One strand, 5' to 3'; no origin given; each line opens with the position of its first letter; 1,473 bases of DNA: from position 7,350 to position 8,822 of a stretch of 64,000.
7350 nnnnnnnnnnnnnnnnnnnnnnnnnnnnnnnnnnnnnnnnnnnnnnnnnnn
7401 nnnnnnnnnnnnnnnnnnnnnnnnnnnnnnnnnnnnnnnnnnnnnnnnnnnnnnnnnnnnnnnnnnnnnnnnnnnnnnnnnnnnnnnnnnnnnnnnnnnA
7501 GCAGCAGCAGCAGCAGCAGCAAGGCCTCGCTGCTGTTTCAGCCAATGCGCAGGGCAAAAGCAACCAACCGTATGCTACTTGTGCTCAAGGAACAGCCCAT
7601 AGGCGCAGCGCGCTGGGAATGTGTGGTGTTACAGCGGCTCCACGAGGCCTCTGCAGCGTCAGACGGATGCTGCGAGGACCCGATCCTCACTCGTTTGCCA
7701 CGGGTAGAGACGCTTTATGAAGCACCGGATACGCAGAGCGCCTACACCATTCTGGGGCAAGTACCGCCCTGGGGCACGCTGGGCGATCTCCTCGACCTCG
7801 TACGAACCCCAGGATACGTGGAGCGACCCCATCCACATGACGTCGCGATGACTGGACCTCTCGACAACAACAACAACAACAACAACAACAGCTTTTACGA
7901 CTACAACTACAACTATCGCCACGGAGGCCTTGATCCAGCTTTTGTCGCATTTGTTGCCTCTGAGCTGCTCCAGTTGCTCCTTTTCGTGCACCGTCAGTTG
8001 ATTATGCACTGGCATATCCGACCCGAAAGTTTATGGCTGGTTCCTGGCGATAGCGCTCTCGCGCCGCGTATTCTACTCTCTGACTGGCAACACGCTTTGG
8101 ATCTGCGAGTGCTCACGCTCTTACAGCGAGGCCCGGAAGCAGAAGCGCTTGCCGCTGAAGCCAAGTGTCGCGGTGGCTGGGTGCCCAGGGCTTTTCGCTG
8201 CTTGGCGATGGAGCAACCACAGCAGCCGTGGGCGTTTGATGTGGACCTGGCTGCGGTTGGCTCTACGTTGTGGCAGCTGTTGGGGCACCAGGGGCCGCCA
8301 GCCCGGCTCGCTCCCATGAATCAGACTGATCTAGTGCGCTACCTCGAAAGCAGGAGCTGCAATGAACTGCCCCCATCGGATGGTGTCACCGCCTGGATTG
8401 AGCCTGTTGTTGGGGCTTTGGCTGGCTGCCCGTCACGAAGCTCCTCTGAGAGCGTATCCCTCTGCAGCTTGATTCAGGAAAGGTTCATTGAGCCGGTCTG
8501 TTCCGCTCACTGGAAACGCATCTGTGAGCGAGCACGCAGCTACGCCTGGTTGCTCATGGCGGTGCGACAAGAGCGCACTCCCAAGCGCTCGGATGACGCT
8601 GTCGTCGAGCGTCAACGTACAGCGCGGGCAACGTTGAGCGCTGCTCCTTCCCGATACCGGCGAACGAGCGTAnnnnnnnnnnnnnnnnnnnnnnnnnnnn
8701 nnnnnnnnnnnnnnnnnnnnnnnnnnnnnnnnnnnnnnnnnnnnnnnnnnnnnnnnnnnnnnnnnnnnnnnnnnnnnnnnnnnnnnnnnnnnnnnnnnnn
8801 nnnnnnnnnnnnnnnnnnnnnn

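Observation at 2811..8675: MadBub protein with both BUBR1/Mad3 (two KEN boxes) and BUB1 (TPR plus kinase-fold) features, but the kinase is a pseudokinase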

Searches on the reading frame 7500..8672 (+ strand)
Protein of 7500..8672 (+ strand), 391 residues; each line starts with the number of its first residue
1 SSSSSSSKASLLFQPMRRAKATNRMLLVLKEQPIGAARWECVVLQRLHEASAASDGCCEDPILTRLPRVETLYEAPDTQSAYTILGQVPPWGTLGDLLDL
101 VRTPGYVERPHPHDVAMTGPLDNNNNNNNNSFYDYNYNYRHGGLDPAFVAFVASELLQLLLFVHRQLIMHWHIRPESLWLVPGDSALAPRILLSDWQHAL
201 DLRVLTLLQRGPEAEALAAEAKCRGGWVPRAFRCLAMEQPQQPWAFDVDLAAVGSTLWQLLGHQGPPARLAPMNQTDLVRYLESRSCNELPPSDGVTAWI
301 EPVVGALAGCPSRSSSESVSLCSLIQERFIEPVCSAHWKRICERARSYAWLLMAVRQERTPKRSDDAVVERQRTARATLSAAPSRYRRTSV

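Call 6: search_protein_families(library=pfam, proteins=[window:7500-8672:+], max_evalue=10)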
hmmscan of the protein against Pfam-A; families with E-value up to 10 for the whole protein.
window:7500-8672:+ (391 aa): 0 families

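Call 30: find_homologous_proteins(query=A3, max_evalue=0.01)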
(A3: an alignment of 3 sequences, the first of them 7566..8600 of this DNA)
Query A3 (3 sequences): 8000 candidates shared short words with the query, none scored E <= 0.01.

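Call 37: search_protein_representatives(alignment_id=A3)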
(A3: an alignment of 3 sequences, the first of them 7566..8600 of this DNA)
Query: 3 sequences, 317 profile positions. Proteins with E-value up to 0.001 (for the whole library): 68; up to 1e-10: 2; up to 1e-30: 2. The best 68 are listed.
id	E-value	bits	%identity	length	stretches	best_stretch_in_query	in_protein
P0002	5.3e-178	607.0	-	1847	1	2-317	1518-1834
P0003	4.1e-170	581.1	-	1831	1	1-317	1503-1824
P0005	9.0e-09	51.0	-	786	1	38-223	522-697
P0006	9.0e-08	47.8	-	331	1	5-218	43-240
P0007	8.9e-07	44.5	-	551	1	100-220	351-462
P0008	9.7e-07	44.4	-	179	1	101-224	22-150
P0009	1.3e-06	43.9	-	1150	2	102-221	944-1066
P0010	3.0e-06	42.7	-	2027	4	100-142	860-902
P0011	5.5e-06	41.9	-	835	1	99-217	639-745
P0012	7.1e-06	41.5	-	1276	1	105-218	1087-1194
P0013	1.5e-05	40.5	-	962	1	92-224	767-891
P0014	1.8e-05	40.2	-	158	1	93-217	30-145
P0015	1.8e-05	40.2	-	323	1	93-217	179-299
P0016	2.1e-05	40.0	-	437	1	98-221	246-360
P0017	2.5e-05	39.8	-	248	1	113-224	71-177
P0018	2.6e-05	39.7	-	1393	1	98-224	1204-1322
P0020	2.9e-05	39.5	-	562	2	100-232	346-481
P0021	3.0e-05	39.5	-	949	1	95-217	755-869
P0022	3.3e-05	39.3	-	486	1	106-255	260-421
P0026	5.0e-05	38.8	-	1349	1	95-217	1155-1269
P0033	8.8e-05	37.9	-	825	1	98-218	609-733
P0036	9.8e-05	37.8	-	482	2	101-222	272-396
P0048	2.5e-04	36.5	-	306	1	98-287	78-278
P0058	4.4e-04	35.6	-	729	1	75-218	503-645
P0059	4.4e-04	35.6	-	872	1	97-219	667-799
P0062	5.8e-04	35.2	-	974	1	97-283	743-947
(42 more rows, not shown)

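Call 38: search_protein_families(library=pfam, proteins=[P0005, P0006, P0007, P0009, P0011, P0012, P0013, P0018, P0021, P0026], max_evalue=0.01)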
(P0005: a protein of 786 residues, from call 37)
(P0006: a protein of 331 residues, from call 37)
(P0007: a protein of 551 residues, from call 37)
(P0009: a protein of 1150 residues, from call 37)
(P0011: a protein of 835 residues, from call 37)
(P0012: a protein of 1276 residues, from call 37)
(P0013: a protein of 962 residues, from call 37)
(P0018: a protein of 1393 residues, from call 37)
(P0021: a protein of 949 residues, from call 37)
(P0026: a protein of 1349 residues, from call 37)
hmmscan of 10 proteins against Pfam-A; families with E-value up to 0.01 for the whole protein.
P0005 (786 aa): 3 families
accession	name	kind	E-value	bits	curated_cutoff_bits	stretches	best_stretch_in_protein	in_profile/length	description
PF08311.18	Mad3_BUB1_I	-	6e-33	113.8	31.4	1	44-166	12-123/123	Mad3/BUB1 homology region 1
PF00069.31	Pkinase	-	1.1e-16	61.4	31.7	1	457-693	4-194/263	Protein kinase domain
PF07714.23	PK_Tyr_Ser-Thr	-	0.00082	19.2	23.1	1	456-607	3-136/258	Protein tyrosine and serine/threonine kinase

P0006 (331 aa): 1 family
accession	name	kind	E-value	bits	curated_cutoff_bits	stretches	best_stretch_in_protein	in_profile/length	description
PF00069.31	Pkinase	-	2.7e-16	60.2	31.7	1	89-249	69-202/263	Protein kinase domain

P0007 (551 aa): 2 families
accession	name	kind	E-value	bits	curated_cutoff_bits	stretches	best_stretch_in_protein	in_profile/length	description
PF00069.31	Pkinase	-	2.7e-16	60.2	31.7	1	262-465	4-198/263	Protein kinase domain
PF07714.23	PK_Tyr_Ser-Thr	-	1.1e-07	31.9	23.1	1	262-406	4-146/258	Protein tyrosine and serine/threonine kinase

P0009 (1150 aa): 3 families
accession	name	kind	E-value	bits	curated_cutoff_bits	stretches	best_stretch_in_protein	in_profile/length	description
PF08311.18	Mad3_BUB1_I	-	5.1e-37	127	31.4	1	94-214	6-123/123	Mad3/BUB1 homology region 1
PF00069.31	Pkinase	-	4.8e-15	56.1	31.7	1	829-1065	1-195/263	Protein kinase domain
PF07714.23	PK_Tyr_Ser-Thr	-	3.2e-06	27.1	23.1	1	831-1015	3-152/258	Protein tyrosine and serine/threonine kinase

P0011 (835 aa): 5 families
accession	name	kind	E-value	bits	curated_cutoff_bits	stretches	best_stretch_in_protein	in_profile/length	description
PF08311.18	Mad3_BUB1_I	-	5.2e-39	133.4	31.4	1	43-165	2-123/123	Mad3/BUB1 homology region 1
PF00069.31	Pkinase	-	6.6e-21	75.3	31.7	1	549-749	1-195/263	Protein kinase domain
PF17014.10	Mad3_BUB1_I_2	-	1.2e-05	25.8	37.6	1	97-182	6-90/128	Putative Mad3/BUB1 like region 1 protein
PF03109.22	ABC1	-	0.00048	19.8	22.9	1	590-699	117-217/244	ABC1 atypical kinase-like domain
PF07714.23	PK_Tyr_Ser-Thr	-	0.0005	19.9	23.1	1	551-681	3-137/258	Protein tyrosine and serine/threonine kinase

P0012 (1276 aa): 5 families
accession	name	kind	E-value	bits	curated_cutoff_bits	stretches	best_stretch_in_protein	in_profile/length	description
PF08311.18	Mad3_BUB1_I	-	1.7e-35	122.1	31.4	1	52-172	2-122/123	Mad3/BUB1 homology region 1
PF00069.31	Pkinase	-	1.9e-17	64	31.7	1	987-1212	1-212/263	Protein kinase domain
PF01636.29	APH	-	0.00045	20.5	23.2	0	1032-1128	89-188/239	Phosphotransferase enzyme family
PF14531.12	Kinase-like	-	0.0021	17.8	25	1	1060-1122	114-179/289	Kinase-like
PF06293.20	Kdo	-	0.0059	16.5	21.3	1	1034-1143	67-169/207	Lipopolysaccharide kinase (Kdo/WaaP) family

P0013 (962 aa): 2 families
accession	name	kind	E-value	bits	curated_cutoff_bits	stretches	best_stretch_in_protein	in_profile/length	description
PF00069.31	Pkinase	-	1.2e-24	87.6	31.7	1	680-953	1-255/263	Protein kinase domain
PF07714.23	PK_Tyr_Ser-Thr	-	2.2e-10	40.7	23.1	1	682-874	3-189/258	Protein tyrosine and serine/threonine kinase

P0018 (1393 aa): 3 families
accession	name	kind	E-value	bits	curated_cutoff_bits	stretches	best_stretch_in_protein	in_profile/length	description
PF08311.18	Mad3_BUB1_I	-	1.1e-41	142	31.4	1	45-166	2-123/123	Mad3/BUB1 homology region 1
PF00069.31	Pkinase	-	5.5e-24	85.4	31.7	1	1111-1319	1-196/263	Protein kinase domain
PF14531.12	Kinase-like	-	0.00032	20.5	25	1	1154-1247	88-180/289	Kinase-like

P0021 (949 aa): 3 families
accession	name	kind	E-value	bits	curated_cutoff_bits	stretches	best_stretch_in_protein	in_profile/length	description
PF08311.18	Mad3_BUB1_I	-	8.5e-33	113.3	31.4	1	12-133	2-123/123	Mad3/BUB1 homology region 1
PF00069.31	Pkinase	-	7.1e-17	62.1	31.7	1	668-882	1-204/263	Protein kinase domain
PF07714.23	PK_Tyr_Ser-Thr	-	8.7e-05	22.4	23.1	1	672-866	5-195/258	Protein tyrosine and serine/threonine kinase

P0026 (1349 aa): 3 families
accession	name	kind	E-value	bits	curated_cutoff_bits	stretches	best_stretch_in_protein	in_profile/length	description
PF08311.18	Mad3_BUB1_I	-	1.3e-32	112.7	31.4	1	12-133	2-123/123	Mad3/BUB1 homology region 1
PF00069.31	Pkinase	-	9.4e-17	61.7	31.7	1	1068-1282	1-204/263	Protein kinase domain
PF07714.23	PK_Tyr_Ser-Thr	-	0.00015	21.6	23.1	1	1072-1266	5-195/258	Protein tyrosine and serine/threonine kinase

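Call 55: list_cluster_members(proteins=[P0062, P0020, P0058, P0048, P0008, P0002, P0033, P0022, P0059, P0036])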
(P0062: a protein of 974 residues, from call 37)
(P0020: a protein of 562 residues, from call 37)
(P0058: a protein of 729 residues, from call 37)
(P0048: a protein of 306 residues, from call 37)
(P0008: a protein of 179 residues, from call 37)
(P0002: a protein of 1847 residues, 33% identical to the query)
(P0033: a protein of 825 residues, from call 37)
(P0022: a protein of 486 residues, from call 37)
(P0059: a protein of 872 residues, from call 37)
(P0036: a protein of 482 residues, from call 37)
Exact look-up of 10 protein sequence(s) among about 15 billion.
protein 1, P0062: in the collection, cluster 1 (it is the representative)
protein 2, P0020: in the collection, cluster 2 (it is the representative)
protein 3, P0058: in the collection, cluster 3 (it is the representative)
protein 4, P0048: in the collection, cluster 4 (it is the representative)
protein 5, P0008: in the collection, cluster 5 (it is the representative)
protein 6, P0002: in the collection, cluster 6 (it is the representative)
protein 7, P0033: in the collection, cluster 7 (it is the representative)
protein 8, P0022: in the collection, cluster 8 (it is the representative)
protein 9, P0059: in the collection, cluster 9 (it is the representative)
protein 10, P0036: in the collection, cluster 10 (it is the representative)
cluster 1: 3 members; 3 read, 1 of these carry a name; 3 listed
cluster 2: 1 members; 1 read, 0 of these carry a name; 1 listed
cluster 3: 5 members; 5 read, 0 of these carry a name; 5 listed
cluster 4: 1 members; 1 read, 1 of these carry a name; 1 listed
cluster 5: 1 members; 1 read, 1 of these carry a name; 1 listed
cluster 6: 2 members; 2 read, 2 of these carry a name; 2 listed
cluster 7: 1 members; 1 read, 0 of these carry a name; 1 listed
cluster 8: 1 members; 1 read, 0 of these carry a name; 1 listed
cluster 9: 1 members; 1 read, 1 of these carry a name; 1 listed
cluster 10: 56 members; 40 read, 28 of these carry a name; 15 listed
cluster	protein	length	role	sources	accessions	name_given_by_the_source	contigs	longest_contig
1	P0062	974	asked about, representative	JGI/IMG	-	hypothetical protein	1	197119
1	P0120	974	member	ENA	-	-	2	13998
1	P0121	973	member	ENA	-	-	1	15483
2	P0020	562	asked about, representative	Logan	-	-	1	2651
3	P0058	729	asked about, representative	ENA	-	-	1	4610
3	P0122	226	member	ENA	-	-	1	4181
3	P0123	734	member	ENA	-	-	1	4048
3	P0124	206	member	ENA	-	-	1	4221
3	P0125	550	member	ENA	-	-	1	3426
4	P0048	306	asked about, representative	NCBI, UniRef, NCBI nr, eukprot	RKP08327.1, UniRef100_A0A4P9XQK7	kinase-like domain-containing protein [Thamnocephalis sphaerospora] | Kinase-like domain-containing protein n=1 Tax=Thamnocephalis sphaerospora TaxID=78915 ... | RKP08327.1 kinase-like domain-containing protein [Thamnocephalis sphaerospora]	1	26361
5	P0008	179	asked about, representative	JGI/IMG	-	checkpoint serine/threonine-protein kinase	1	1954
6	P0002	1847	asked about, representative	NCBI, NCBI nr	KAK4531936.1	hypothetical protein CCYA_CCYA10G2793 [Cyanidiococcus yangmingshanensis]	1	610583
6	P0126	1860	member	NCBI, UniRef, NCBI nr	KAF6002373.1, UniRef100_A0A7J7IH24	budding uninhibited by benzimidazoles 1, beta [Cyanidiococcus yangmingshanensis] | Budding uninhibited by benzimidazoles 1, beta n=1 Tax=Cyanidiococcus yangmingshanensis ...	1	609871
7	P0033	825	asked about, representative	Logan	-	-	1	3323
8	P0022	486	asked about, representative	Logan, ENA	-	-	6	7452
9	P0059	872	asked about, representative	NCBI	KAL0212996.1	hypothetical protein RCL1_006622 [Eukaryota sp. TZLM3-RCL]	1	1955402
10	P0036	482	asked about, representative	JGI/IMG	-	checkpoint serine/threonine-protein kinase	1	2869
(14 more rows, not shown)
